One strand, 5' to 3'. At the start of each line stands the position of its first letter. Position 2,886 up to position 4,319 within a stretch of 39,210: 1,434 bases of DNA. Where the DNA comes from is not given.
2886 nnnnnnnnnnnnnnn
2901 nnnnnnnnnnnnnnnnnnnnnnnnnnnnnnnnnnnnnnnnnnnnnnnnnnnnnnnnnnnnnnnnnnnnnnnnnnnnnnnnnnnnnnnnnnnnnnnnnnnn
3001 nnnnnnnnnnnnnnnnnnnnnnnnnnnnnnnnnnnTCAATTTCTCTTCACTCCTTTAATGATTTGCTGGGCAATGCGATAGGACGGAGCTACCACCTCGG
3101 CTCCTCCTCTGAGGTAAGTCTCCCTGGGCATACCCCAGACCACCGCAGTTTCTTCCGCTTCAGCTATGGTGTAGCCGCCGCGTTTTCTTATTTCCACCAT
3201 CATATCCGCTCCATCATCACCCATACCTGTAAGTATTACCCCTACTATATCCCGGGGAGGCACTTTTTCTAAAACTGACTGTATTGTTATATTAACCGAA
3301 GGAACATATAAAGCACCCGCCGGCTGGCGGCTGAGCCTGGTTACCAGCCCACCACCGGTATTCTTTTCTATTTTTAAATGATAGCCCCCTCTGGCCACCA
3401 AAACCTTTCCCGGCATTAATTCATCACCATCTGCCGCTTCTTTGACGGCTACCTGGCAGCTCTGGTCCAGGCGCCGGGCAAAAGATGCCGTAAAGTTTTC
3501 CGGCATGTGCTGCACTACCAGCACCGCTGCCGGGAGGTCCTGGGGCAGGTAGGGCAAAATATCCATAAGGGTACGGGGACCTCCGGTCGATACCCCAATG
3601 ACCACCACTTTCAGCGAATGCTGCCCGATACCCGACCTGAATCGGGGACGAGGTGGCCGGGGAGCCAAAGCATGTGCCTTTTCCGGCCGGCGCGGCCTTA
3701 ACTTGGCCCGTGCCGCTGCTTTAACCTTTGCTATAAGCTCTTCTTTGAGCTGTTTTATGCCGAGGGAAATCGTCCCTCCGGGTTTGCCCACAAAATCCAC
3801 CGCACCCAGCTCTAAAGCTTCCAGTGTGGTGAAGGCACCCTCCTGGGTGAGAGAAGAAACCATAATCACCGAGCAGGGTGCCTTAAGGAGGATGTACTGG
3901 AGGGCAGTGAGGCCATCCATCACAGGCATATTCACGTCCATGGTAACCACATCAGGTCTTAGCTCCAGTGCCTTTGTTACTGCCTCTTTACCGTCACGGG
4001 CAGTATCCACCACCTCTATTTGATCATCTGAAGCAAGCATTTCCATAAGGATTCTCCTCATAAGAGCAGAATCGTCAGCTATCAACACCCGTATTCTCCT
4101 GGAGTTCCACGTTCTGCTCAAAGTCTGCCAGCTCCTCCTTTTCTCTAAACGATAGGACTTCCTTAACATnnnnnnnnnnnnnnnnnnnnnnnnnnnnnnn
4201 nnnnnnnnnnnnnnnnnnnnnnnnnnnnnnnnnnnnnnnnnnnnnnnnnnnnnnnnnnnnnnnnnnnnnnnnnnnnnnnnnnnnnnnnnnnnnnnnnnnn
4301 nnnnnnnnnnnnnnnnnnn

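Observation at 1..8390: Self-contained accessory chemosensory pathway with cytoplasmic-array hallmarks and no flagellar genes nearby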

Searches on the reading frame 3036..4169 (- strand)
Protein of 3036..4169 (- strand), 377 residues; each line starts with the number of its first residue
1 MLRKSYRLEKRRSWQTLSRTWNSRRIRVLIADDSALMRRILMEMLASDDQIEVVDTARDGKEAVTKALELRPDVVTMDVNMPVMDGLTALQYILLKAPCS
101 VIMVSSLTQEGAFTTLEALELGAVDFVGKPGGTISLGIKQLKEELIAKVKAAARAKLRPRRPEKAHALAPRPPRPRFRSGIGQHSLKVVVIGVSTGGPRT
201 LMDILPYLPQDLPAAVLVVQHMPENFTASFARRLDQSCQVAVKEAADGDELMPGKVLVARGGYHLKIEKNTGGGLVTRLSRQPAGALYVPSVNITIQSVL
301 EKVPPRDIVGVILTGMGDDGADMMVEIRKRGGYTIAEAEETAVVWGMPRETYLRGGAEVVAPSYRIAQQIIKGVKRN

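Call 5: search_protein_families(library=pfam, proteins=[window:3036-4169:-], max_evalue=0.01)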
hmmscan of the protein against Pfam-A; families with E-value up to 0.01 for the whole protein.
window:3036-4169:- (377 aa): 2 families
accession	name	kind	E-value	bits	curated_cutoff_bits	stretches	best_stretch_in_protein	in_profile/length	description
PF01339.22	CheB_methylest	-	3e-58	196.8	24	1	189-370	1-174/174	CheB methylesterase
PF00072.30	Response_reg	-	9.4e-22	77.7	30.2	1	28-131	1-101/111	Response regulator receiver domain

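Call 8: search_protein_families(library=ncbifam, proteins=[window:3036-4169:-], max_evalue=0.01)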
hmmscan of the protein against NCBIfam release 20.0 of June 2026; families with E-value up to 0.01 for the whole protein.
window:3036-4169:- (377 aa): 85 families (the best 25 are shown)
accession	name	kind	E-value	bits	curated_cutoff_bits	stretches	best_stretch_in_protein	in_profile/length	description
NF001965.0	PRK00742.1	subfamily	1.9e-120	402.4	293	1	24-375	2-354/357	chemotaxis-specific protein-glutamate methyltransferase CheB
NF009206.0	PRK12555.1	subfamily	2.2e-102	342.5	342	1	26-376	1-338/340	chemotaxis-specific protein-glutamate methyltransferase CheB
NF041367.1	CheY_Halo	equivalog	3.3e-19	69.4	200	1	28-130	1-100/114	chemotaxis protein CheY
TIGR02875.1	spore_0_A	equivalog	1.9e-18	66.6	200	1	25-158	2-138/262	sporulation transcription factor Spo0A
NF008469.0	PRK11361.1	equivalog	2.3e-15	56.2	714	1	26-130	5-106/461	acetoacetate metabolism transcriptional regulator AtoC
NF007935.0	PRK10651.1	equivalog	4.4e-15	55.4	250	1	23-124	4-104/216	two-component system response regulator NarL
NF052445.1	RespRegMctR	equivalog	4e-14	52.5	300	1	26-114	2-90/205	two-component system response regulator MctR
NF007708.0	PRK10403.1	equivalog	1.6e-12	47.3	343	1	26-100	7-81/215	nitrate/nitrite response regulator protein NarP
NF045944.1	ResRegRpaBCyano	equivalog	1.8e-12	47.2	330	1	29-131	1-99/229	response regulator transcription factor RpaB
NF011896.0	PRK15369.1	equivalog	4.1e-12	46.2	242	1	25-129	3-106/211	two component system response regulator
NF008677.0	PRK11697.1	equivalog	4.1e-12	46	246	1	26-142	2-116/238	two-component system response regulator BtsR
NF040534.1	resp_reg_YycF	equivalog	5.5e-12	45.4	340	1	27-159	2-121/231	response regulator YycF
NF007969.0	PRK10693.1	equivalog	1.8e-11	43.6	329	1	27-131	9-110/337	two-component system response regulator RssB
NF007018.1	PRK09483.1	equivalog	3.4e-11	43.2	280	1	26-130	2-105/217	UvrY/SirA/GacA family response regulator transcription factor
NF047465.1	hybrid_HK_LvrA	exception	5.6e-11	41.2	1200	1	11-136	453-576/819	hybrid histidine kinase/response regulator LvrA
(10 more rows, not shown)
